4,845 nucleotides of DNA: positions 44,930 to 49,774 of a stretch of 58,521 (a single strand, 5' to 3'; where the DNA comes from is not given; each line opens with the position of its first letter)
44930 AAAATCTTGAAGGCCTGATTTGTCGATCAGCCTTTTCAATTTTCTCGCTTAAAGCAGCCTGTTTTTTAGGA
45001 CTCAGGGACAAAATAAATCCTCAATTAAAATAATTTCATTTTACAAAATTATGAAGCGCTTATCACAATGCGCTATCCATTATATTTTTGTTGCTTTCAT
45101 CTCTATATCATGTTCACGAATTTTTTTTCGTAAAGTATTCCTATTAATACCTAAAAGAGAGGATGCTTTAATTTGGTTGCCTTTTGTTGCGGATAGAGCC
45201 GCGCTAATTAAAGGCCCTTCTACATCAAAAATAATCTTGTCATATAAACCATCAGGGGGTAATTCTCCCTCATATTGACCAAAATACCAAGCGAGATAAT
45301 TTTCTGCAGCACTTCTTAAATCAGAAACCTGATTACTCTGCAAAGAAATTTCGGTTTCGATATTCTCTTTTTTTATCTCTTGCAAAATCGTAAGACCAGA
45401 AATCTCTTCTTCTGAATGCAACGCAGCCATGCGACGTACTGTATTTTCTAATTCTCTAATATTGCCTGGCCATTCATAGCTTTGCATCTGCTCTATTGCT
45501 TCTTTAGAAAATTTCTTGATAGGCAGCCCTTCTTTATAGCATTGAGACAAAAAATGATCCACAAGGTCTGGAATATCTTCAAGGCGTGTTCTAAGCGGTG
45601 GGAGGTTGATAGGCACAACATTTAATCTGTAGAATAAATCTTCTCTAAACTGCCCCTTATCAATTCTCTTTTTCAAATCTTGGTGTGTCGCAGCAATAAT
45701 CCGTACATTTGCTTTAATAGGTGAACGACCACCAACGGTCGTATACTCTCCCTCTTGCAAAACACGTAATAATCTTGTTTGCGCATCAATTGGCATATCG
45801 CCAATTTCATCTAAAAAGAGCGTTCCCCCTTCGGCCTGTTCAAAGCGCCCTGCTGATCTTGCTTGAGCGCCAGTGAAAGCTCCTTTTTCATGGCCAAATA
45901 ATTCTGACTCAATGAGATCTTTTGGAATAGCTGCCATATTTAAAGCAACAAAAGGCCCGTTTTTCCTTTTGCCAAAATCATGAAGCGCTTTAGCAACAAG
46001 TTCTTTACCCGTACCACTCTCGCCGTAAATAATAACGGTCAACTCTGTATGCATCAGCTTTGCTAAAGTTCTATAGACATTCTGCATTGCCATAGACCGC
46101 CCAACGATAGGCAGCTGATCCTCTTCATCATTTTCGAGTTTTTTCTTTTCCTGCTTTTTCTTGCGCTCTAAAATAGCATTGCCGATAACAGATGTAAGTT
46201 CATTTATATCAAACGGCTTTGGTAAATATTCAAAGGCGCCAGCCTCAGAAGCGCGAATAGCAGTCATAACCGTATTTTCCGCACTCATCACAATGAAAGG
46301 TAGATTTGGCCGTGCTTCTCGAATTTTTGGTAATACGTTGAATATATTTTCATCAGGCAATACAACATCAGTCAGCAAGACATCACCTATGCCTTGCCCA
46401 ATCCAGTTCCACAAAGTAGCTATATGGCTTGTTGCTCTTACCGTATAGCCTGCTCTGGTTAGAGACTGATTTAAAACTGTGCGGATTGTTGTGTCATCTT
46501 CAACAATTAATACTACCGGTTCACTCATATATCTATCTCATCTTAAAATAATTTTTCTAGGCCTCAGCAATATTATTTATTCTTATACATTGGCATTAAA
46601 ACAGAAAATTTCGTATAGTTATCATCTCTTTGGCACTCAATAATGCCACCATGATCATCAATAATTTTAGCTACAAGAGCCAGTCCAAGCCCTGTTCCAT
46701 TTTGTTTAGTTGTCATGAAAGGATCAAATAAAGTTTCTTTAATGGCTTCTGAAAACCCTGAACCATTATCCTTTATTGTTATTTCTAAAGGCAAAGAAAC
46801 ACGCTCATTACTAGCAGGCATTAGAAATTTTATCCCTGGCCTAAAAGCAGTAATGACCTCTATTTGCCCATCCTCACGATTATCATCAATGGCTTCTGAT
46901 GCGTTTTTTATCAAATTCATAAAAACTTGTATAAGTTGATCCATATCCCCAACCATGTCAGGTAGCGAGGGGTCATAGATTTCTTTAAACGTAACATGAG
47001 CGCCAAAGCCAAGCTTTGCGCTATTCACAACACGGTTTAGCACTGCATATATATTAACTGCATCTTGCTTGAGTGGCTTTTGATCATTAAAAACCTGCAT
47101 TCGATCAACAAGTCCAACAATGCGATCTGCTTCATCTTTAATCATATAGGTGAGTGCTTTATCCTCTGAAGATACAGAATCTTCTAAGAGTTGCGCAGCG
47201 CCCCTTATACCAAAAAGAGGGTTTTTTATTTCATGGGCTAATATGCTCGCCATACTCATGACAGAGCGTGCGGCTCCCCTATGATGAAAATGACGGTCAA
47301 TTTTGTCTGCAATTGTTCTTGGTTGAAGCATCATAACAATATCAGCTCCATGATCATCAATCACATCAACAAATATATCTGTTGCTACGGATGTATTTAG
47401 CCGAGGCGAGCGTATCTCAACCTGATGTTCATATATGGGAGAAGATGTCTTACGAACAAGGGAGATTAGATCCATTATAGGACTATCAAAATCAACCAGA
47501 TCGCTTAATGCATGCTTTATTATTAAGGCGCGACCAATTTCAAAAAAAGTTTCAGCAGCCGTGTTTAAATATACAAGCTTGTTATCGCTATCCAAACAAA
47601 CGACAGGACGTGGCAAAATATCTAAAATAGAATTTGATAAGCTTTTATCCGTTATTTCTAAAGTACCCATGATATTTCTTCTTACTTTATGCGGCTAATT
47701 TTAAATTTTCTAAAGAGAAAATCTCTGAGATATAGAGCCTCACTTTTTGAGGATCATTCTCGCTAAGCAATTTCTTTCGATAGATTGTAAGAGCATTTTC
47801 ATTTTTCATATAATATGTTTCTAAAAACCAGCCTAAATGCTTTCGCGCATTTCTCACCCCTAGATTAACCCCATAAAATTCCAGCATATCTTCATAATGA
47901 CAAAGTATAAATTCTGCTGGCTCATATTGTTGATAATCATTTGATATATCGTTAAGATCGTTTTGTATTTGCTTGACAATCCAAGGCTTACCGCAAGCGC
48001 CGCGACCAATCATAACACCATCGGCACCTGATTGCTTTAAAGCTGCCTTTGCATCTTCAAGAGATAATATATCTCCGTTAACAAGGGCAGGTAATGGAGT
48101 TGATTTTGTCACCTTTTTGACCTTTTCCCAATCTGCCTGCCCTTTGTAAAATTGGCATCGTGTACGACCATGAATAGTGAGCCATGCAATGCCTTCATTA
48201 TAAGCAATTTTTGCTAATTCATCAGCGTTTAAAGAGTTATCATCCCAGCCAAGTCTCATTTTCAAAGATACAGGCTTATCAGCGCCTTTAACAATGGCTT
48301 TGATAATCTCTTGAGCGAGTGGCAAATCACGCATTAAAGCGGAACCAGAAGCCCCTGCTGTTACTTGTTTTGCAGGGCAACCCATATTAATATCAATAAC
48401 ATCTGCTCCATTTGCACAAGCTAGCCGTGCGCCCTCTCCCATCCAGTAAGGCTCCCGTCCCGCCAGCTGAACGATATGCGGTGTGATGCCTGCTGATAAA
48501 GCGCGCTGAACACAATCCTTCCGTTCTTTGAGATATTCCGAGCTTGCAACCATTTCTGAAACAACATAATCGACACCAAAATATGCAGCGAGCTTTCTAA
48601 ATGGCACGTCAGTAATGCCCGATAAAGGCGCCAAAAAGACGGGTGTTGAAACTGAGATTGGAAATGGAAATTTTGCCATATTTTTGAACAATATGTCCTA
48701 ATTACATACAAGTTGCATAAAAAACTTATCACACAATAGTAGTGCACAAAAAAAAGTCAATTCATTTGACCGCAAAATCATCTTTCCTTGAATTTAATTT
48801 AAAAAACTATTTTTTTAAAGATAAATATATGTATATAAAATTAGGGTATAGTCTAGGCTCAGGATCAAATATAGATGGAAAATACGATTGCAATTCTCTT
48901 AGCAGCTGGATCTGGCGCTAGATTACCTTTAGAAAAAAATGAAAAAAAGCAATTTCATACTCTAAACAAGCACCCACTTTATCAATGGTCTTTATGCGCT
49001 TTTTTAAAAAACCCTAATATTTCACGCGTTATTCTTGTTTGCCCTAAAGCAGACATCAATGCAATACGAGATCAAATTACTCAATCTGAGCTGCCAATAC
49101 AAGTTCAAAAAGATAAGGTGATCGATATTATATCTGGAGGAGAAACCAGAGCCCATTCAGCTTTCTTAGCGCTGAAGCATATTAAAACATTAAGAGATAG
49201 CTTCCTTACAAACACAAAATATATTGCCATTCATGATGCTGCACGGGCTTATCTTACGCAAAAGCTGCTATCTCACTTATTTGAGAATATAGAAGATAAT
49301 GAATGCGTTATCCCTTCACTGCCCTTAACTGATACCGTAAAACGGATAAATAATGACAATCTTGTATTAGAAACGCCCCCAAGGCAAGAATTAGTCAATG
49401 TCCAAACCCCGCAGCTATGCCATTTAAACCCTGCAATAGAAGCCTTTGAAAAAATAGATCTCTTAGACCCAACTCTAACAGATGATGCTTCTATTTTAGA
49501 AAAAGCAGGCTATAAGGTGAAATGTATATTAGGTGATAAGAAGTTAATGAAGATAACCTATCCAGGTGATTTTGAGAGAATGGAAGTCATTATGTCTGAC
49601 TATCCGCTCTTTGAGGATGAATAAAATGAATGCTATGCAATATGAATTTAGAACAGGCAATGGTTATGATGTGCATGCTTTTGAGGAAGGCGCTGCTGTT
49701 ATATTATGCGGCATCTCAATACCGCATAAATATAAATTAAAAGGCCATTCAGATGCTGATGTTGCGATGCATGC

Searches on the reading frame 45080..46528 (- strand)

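Call 51: search_protein_families(library=pfam, proteins=[window:45080-46528:-], max_evalue=0.00001)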
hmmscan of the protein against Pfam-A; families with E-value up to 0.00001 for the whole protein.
window:45080-46528:- (482 aa): 7 families
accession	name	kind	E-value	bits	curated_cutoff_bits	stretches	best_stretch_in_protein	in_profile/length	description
PF00158.32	Sigma54_activat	-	4.2e-72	241.7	20.2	1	141-307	1-167/168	Sigma-54 interaction domain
PF14532.12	Sigma54_activ_2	-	1.1e-24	87.6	25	1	142-312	1-138/138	Sigma-54 interaction domain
PF00072.30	Response_reg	-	1.3e-24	86.9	30.2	1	6-115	1-110/111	Response regulator receiver domain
PF25601.1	AAA_lid_14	-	5.3e-22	77.9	27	1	313-390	1-79/87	AAA+ ATPase lid domain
PF02954.25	HTH_8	-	3.3e-12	46.4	22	1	435-472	4-41/42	Bacterial regulatory protein, Fis family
PF07728.20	AAA_5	-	3.3e-09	37.3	22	1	165-283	2-123/139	AAA domain (dynein-related subfamily)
PF07724.20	AAA_2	-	4.4e-07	30.5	27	1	163-293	4-135/166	AAA domain (Cdc48 subfamily)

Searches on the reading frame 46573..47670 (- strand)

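Call 51: search_protein_families(library=pfam, proteins=[window:46573-47670:-], max_evalue=0.00001)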
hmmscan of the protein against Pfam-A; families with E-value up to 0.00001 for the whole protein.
window:46573-47670:- (365 aa): 2 families
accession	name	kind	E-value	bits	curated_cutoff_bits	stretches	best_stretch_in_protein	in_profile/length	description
PF02518.31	HATPase_c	-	6.9e-17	62.3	26.4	1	241-361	1-109/111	Histidine kinase-, DNA gyrase B-, and HSP90-like ATPase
PF00512.31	HisKA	-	1.5e-11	44.6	26.9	1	140-191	5-57/66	His Kinase A (phospho-acceptor) domain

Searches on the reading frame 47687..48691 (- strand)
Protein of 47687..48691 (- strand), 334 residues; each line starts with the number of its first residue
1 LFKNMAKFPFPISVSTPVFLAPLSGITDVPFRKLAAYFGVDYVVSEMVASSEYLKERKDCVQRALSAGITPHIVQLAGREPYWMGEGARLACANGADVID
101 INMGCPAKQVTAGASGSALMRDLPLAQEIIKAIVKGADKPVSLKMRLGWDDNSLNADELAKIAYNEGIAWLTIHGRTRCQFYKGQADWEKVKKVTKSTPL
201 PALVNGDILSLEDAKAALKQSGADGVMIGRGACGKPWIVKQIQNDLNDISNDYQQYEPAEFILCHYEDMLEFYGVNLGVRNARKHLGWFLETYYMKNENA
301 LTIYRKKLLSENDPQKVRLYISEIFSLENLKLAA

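Call 51: search_protein_families(library=pfam, proteins=[window:47687-48691:-], max_evalue=0.00001)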
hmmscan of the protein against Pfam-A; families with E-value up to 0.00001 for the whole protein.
window:47687-48691:- (334 aa): 1 family
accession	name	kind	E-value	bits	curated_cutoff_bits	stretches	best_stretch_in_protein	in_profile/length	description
PF01207.24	Dus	-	1.8e-83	280.7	20.4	1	20-301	2-285/311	Dihydrouridine synthase (Dus)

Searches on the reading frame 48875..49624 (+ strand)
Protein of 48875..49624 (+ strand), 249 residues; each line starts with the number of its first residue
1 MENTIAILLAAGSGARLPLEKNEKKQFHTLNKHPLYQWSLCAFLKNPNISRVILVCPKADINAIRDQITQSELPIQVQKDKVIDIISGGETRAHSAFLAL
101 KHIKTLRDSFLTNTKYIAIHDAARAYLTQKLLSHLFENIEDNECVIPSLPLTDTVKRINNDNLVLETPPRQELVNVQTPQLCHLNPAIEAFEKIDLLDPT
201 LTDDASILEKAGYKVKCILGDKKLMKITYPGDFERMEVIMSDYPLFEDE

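Call 63: search_protein_families(library=pfam, proteins=[window:48875-49624:+], max_evalue=0.000001)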
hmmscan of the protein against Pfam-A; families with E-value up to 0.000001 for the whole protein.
window:48875-49624:+ (249 aa): 1 family
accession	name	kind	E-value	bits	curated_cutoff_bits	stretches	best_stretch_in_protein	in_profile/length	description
PF01128.25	IspD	-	1e-47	163.2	27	1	5-241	2-220/221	2-C-methyl-D-erythritol 4-phosphate cytidylyltransferase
